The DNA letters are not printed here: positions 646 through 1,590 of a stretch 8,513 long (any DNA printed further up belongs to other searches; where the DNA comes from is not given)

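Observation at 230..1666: AT-rich, translationally coupled three-gene operon of unknown function on a small ColE1 backbone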

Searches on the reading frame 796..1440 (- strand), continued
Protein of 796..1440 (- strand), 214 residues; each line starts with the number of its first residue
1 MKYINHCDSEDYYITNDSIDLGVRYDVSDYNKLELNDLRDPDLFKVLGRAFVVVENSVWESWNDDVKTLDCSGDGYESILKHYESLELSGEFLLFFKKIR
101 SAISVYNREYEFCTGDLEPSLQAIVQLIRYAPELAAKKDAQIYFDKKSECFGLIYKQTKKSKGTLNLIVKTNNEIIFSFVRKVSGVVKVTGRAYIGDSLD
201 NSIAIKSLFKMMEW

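Call 66: fold_search(model_id=the predicted structure, library=afdb50)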
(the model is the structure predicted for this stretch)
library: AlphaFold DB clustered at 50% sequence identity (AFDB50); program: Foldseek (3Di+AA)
matches with E <= 10: 1043; with E <= 0.001: 15
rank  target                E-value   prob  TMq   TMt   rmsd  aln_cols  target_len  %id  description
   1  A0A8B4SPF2            7.3e-30  1.00  0.74  0.74   9.5       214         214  100  Uncharacterized protein [Klebsiella pneumoniae]
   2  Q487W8                2.8e-10  1.00  0.64  0.61   4.3       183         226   29  Uncharacterized protein [Colwellia psychrerythraea (strain 34H / ATCC BAA-681)]
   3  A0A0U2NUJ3            2.8e-09  1.00  0.49  0.45  12.1       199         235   29  Uncharacterized protein [Escherichia coli]
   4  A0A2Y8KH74            5.4e-09  1.00  0.59  0.55   3.5       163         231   36  Uncharacterized protein [Escherichia coli]
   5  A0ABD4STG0            1.8e-08  1.00  0.62  0.63  13.4       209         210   17  Uncharacterized protein [Laribacter hongkongensis]
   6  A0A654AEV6            4.0e-08  1.00  0.50  0.48   5.9       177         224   24  Uncharacterized protein
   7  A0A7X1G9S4            9.8e-08  1.00  0.56  0.53   4.6       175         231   20  Uncharacterized protein [Pseudomonas baltica]
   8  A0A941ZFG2            6.1e-07  1.00  0.53  0.57  22.0       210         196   18  Uncharacterized protein
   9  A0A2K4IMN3            1.7e-04  1.00  0.50  0.49  21.1       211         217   13  Uncharacterized protein
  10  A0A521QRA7            2.3e-04  1.00  0.46  0.48   4.6       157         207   10  Uncharacterized protein
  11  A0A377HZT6            4.4e-04  1.00  0.42  0.41  20.3       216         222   15  Uncharacterized protein [Haemophilus parahaemolyticus]
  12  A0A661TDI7            4.6e-04  1.00  0.39  0.35  12.1       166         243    9  Uncharacterized protein
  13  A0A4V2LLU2            5.5e-04  1.00  0.41  0.40  20.6       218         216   16  Uncharacterized protein
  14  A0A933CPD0            7.0e-04  1.00  0.49  0.41   4.1       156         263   10  Uncharacterized protein
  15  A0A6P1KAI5            7.9e-04  1.00  0.42  0.42  11.7       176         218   15  Uncharacterized protein [Faucicola osloensis]
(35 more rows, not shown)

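Call 68: search_dna_similar(query=window:796-1440:-, collection=plasmids, mode=protein, max_rows=40, rows=spread, max_evalue=0.001)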
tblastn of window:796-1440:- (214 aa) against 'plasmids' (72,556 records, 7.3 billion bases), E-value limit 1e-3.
Records with a match: 55; places in all: 62; records where one place covers at least 80% of the query: 23.
Best place of each record, by identity: >=99% 24; <60% 31.
By first word of the organism name: Escherichia 26; Klebsiella 25; Salmonella 4.
By predicted mobility (MOB-suite, as given by PLSDB): conjugative 24; non-mobilizable 23; mobilizable 8.
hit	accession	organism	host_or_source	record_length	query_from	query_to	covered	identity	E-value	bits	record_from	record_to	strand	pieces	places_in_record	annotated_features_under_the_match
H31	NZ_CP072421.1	Klebsiella pneumoniae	Homo sapiens,blood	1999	1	214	100%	100.0%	1e-137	405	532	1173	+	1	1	hypothetical protein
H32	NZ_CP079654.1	Klebsiella pneumoniae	Homo sapiens,urine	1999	1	214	100%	100.0%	1e-137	405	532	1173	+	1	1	hypothetical protein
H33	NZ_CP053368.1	Klebsiella pneumoniae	Homo sapiens,blood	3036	1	214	100%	100.0%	8e-134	405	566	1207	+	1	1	hypothetical protein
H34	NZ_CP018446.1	Klebsiella pneumoniae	Homo sapiens,skin swab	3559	1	214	100%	100.0%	2e-132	405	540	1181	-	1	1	hypothetical protein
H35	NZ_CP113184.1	Klebsiella pneumoniae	chicken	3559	1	214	100%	100.0%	2e-132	405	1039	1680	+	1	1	hypothetical protein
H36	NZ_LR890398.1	Klebsiella pneumoniae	Homo sapiens,urine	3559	1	214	100%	100.0%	2e-132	405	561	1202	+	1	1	hypothetical protein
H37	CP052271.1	Klebsiella pneumoniae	Homo sapiens,blood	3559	1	214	100%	100.0%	2e-132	405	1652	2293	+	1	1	hypothetical protein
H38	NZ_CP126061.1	Klebsiella pneumoniae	Homo sapiens,anorectal swab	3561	1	214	100%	100.0%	2e-132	405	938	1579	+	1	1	hypothetical protein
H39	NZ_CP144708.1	Klebsiella pneumoniae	cell culture,River estuary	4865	1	214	100%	100.0%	9e-130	405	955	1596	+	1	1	hypothetical protein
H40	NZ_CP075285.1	Klebsiella pneumoniae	a feces sample of swine origin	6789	1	214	100%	100.0%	1e-128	405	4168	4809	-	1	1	hypothetical protein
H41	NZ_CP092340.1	Klebsiella pneumoniae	Homo sapiens,cell culture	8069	1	214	100%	100.0%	1e-128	405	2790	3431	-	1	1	hypothetical protein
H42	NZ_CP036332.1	Klebsiella pneumoniae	Homo sapiens,blood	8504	1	214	100%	100.0%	1e-128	405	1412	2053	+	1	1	hypothetical protein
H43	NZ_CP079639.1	Klebsiella pneumoniae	Homo sapiens,Laryngeal suction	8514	1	214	100%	100.0%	1e-128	405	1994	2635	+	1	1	hypothetical protein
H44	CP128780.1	Klebsiella pneumoniae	Homo sapiens,blood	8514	1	214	100%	100.0%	1e-128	405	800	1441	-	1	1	hypothetical protein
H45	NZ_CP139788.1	Klebsiella pneumoniae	Homo sapiens,Pus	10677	1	214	100%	100.0%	1e-128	405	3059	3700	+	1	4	hypothetical protein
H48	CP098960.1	Escherichia coli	culture,Pooled faeces sample collected ...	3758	97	214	55%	40.3%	2e-16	84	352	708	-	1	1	hypothetical protein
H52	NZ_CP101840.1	Klebsiella pneumoniae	Homo sapiens,urine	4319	99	213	54%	39.2%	8e-19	91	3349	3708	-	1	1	hypothetical protein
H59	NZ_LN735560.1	Escherichia coli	-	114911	99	213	54%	39.2%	1e-17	87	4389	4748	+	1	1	hypothetical protein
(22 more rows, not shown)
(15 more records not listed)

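Call 69: get_annotated_region(hit=H59, flank=5000)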
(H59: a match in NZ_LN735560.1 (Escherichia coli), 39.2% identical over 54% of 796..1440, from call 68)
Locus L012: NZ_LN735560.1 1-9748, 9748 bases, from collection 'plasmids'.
description: Escherichia coli strain V408 plasmid pV408, complete sequence
organism: Escherichia coli (NCBI taxid 562)
taxonomy: Bacteria; Pseudomonadota; Gammaproteobacteria; Enterobacterales; Enterobacteriaceae; Escherichia; Escherichia coli
host: -; source: -; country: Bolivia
typing (MOB-suite, as given by PLSDB): conjugative; replicon IncI-gamma/K1; relaxase MOBP; mating-pair formation MPF_I
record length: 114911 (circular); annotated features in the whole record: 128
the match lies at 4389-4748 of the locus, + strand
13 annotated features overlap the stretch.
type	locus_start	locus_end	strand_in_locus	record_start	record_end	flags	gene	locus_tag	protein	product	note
CDS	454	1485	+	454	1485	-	repA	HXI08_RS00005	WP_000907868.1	plasmid replication initiator RepA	GO:0006276 - plasmid maintenance [Evidence IEA]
CDS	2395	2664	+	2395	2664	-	yacA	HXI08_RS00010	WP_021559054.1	type II toxin-antitoxin system antitoxin YacA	-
CDS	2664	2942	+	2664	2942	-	yacB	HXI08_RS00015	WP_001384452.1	type II toxin-antitoxin system toxin YacB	-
CDS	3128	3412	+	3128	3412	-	-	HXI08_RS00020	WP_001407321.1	ribbon-helix-helix domain-containing protein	-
CDS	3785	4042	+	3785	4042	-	-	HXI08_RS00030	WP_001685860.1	hypothetical protein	-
CDS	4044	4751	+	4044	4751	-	-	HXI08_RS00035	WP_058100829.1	hypothetical protein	-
CDS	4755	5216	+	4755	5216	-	-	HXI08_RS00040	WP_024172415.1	hypothetical protein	-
CDS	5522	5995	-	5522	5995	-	-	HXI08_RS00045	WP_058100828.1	hypothetical protein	-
CDS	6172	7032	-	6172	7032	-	-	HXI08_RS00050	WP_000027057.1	broad-spectrum class A beta-lactamase TEM-1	-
predicted_resistance_gene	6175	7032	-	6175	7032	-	blaTEM-1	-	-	broad-spectrum class A beta-lactamase TEM-1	predicted by amrfinderplus; class BETA-LACTAM; identity 100.0%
CDS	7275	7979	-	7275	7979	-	-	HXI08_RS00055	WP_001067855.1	IS6-like element IS26 family transposase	GO:0006313 - DNA transposition [Evidence IEA]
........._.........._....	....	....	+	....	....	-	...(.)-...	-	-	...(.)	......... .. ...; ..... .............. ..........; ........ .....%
CDS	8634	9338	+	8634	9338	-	-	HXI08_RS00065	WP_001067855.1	IS6-like element IS26 family transposase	GO:0006313 - DNA transposition [Evidence IEA]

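Call 70: get_annotated_region(hit=H48, flank=4000)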
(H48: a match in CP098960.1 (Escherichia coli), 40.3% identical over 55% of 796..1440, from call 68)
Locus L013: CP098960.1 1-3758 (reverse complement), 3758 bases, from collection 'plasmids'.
description: Escherichia coli strain RHB47-C04 plasmid unnamed5, complete sequence
organism: Escherichia coli (NCBI taxid 562)
taxonomy: Bacteria; Pseudomonadota; Gammaproteobacteria; Enterobacterales; Enterobacteriaceae; Escherichia; Escherichia coli
host: -; source: culture,Pooled faeces sample collected from floor of poultry farm; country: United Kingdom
typing (MOB-suite, as given by PLSDB): mobilizable; replicon rep_cluster_2350
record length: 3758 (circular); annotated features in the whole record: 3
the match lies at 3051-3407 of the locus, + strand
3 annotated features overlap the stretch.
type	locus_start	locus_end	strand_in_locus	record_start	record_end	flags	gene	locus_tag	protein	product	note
CDS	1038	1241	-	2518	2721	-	-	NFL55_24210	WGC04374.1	Rop family plasmid primer RNA-binding protein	-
CDS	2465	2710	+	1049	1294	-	-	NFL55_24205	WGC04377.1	hypothetical protein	-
CDS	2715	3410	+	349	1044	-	-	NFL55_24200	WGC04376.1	hypothetical protein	-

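Call 71: get_annotated_region(hit=H52, flank=4500)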
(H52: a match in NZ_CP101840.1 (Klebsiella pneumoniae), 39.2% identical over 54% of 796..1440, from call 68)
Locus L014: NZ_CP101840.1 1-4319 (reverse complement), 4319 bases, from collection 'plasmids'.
description: Klebsiella pneumoniae strain GN4549 plasmid pGN4549-5, complete sequence
organism: Klebsiella pneumoniae (NCBI taxid 573)
taxonomy: Bacteria; Pseudomonadota; Gammaproteobacteria; Enterobacterales; Enterobacteriaceae; Klebsiella; Klebsiella pneumoniae
host: -; source: Homo sapiens,urine; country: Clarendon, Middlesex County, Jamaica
typing (MOB-suite, as given by PLSDB): mobilizable; replicon ColRNAI_rep_cluster_1987; relaxase MOBP,MOBP
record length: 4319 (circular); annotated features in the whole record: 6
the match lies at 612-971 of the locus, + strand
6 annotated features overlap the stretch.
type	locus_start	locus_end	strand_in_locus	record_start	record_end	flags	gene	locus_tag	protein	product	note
CDS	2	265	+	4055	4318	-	-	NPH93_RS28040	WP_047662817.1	hypothetical protein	-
CDS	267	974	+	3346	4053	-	-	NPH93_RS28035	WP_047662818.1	hypothetical protein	-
CDS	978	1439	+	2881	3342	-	-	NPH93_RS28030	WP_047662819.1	hypothetical protein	-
CDS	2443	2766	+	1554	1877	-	-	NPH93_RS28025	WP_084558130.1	MobC family plasmid mobilization relaxosome protein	-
CDS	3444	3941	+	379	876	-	-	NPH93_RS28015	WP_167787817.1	MbeB family mobilization protein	-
CDS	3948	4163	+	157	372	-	-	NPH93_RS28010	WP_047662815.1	MbeD family mobilization/exclusion protein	-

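Call 73: fold_search(model_id=the predicted structure, library=pdb)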
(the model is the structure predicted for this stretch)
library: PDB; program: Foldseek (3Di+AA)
matches with E <= 10: 682; with E <= 0.001: 0
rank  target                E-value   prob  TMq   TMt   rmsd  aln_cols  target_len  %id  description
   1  8p94_U                6.3e-02  0.47  0.19  0.16   8.6       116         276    9  Cryo-EM structure of cortactin stabilized Arp2/3-complex nucleated actin branches (released 2024-01-03)
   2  7ccc_C                8.5e-02  0.54  0.22  0.18   8.6       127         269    9  The structure of the actin filament uncapping complex mediated by twinfilin (released 2021-02-03)
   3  9y9m_Y                9.0e-02  0.51  0.21  0.17   8.6       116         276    8  Capping protein bound to the barbed end of cofilactin (released 2026-03-04)
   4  6f1t_K                1.3e-01  0.16  0.15  0.13  14.3       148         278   10  Cryo-EM structure of two dynein tail domains bound to dynactin and BICDR1 (released 2018-01-17)
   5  9yim_Y                1.4e-01  0.30  0.17  0.15   9.0       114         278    7  Capping protein bound to the barbed end of F-actin (released 2026-03-04)
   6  3lk2_A                1.6e-01  0.35  0.20  0.17   8.6       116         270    8  Crystal structure of CapZ bound to the uncapping motif from CARMIL (released 2010-04-07)
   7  9a5i_B                1.9e-01  0.09  0.16  0.10  14.2       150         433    7  Integrative model of MTNK-DHOM by crosslinking MS and deep learning (released 2024-09-18)
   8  7ds6_A                2.5e-01  0.33  0.22  0.18   8.7       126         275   10  Crystal structure of actin capping protein in complex with twinflin-1/CD2AP CPI chimera peptide (TWN-CDC) (released 2021-03-03)
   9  7pdz_F                2.6e-01  0.20  0.19  0.16   9.1       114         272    7  Structure of capping protein bound to the barbed end of a cytoplasmic actin filament (released 2021-09-01)
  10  4pg5_B                2.6e-01  0.06  0.13  0.08  14.0        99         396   11  Crystal structure of S. aureus Homoserine Dehydrogenase at pH6.5 (released 2015-05-06)
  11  4akr_A                2.9e-01  0.23  0.23  0.19   8.2       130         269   13  Crystal Structure of the cytoplasmic actin capping protein Cap32_34 from Dictyostelium discoideum (released 2012-07-04)
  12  7ds8_A                2.9e-01  0.15  0.17  0.14   9.0       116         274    7  Crystal structure of actin capping protein in complex with twinflin-1/CD2AP CPI chimera peptide (CDN-TWC) (released 2021-03-03)
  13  4pg5_A                3.1e-01  0.07  0.14  0.09  13.6        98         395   10  Crystal structure of S. aureus Homoserine Dehydrogenase at pH6.5 (released 2015-05-06)
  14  4dkk                  3.3e-01  0.07  0.12  0.19  14.6       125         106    9  The X-ray Crystal Structure of the Human STAU1 SSM-'RBD'5 Domain-Swapped Dimer (released 2013-03-20)
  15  1izn_A                3.5e-01  0.25  0.23  0.19   8.4       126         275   10  Crystal Structure of Actin Filament Capping Protein CapZ (released 2003-04-08)
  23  7zhm_C                4.2e-01  0.77  0.32  0.64   3.5        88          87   11  Salmonella enterica Rhs1 C-terminal toxin TreTu complex with TriTu immunity protein (released 2022-11-23)
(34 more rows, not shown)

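Call 75: search_dna_similar(query=window:796-1440:-, collection=phages, mode=protein, max_rows=30, max_evalue=0.01)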
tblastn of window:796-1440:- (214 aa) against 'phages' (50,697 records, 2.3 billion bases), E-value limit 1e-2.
No match.

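Call 76: find_encoding_contigs(protein=P0059, flank=5000, max_places=2)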
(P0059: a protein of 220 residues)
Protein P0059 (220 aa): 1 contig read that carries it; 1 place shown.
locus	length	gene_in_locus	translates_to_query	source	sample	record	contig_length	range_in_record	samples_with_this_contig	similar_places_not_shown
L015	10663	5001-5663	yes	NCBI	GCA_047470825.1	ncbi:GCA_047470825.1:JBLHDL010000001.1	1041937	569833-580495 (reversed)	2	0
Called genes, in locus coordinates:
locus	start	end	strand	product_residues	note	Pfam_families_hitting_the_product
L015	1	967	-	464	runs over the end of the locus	PF02878:PGM_PMM_I, PF02879:PGM_PMM_II, PF02880:PGM_PMM_III, PF00408:PGM_PMM_IV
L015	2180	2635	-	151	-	PF22769:DCD, PF00692:dUTPase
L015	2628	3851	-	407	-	PF02441:Flavoprotein, PF04127:DFP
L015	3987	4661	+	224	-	PF20582:UPF0758_N, PF04002:RadC, PF14464:Prok-JAB (weak)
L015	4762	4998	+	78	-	-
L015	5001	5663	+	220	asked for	-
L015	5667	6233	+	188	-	-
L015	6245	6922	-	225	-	PF03167:UDG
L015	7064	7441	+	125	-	PF00462:Glutaredoxin, PF13417:GST_N_3, PF13409:GST_N_2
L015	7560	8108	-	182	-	PF11736:DUF3299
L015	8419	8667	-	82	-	PF04226:Transgly_assoc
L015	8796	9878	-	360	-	PF22660:RS_preATP-grasp-like, PF02222:ATP-grasp, PF17769:PurK_C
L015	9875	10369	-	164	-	PF00731:AIRC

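Call 77: find_encoding_contigs(protein=P0065, flank=5000, max_places=2)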
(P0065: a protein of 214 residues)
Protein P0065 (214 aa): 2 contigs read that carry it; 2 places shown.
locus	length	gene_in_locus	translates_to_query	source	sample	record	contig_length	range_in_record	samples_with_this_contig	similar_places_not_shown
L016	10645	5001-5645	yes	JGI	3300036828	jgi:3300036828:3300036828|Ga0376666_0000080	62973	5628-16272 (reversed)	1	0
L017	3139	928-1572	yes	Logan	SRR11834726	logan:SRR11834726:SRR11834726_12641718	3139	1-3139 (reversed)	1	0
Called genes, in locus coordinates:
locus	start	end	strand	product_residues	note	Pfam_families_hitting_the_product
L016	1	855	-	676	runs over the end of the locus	PF11412:DsbD_N, PF02683:DsbD_TM, PF13386:DsbD_2, PF00085:Thioredoxin (weak), PF13098:Thioredoxin_2, PF13899:Thioredoxin_7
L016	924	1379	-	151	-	-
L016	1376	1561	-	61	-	PF24693:DUF7660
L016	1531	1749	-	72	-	-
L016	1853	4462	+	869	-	PF17900:Peptidase_M1_N, PF01433:Peptidase_M1, PF11940:DUF3458, PF17432:DUF3458_C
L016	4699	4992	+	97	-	-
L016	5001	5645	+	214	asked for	-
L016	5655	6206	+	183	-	-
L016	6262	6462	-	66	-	-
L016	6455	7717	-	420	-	PF13742:tRNA_anti_2, PF02601:Exonuc_VII_L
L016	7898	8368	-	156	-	PF07681:DoxX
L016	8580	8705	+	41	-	-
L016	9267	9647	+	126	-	-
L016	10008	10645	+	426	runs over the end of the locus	PF03069:FmdA_AmdA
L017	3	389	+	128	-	?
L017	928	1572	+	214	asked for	-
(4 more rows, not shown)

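Call 78: find_encoding_contigs(protein=P0077, flank=5000, max_places=2)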
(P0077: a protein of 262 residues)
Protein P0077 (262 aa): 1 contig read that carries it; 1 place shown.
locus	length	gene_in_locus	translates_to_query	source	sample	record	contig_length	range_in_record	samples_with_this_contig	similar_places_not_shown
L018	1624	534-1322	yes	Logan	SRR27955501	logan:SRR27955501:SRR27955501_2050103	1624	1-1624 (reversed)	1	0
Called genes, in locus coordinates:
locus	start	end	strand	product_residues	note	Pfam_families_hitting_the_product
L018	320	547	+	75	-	-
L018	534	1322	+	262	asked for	-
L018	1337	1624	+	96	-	?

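Call 79: find_encoding_contigs(protein=P0086, flank=5000, max_places=2)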
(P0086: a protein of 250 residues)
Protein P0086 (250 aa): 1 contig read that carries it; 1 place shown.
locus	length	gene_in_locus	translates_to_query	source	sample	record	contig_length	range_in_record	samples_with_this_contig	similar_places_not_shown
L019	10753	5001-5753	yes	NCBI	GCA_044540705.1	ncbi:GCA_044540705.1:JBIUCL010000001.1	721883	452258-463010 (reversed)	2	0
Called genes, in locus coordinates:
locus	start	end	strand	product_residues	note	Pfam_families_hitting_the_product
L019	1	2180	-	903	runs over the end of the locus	PF13155:Toprim_2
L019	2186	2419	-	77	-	-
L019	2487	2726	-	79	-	-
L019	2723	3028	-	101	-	PF04606:Ogr_Delta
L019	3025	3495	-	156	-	PF06892:Phage_CP76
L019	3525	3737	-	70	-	-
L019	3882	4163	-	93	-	-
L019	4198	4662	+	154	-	PF00533:BRCT (weak)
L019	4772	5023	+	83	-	-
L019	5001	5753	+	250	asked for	-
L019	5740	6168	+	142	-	-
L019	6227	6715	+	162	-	-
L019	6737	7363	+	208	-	-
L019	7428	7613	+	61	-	-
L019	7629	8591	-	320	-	-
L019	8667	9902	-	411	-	PF05954:Phage_GPD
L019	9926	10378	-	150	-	PF06995:Phage_P2_GpU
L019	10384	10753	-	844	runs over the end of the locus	PF10145:PhageMin_Tail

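Call 94: search_dna_similar(query=P0086, collection=phages, mode=protein, max_rows=20, max_evalue=0.01)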
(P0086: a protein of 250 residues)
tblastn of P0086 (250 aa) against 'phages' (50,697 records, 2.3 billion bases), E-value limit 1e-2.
No match.
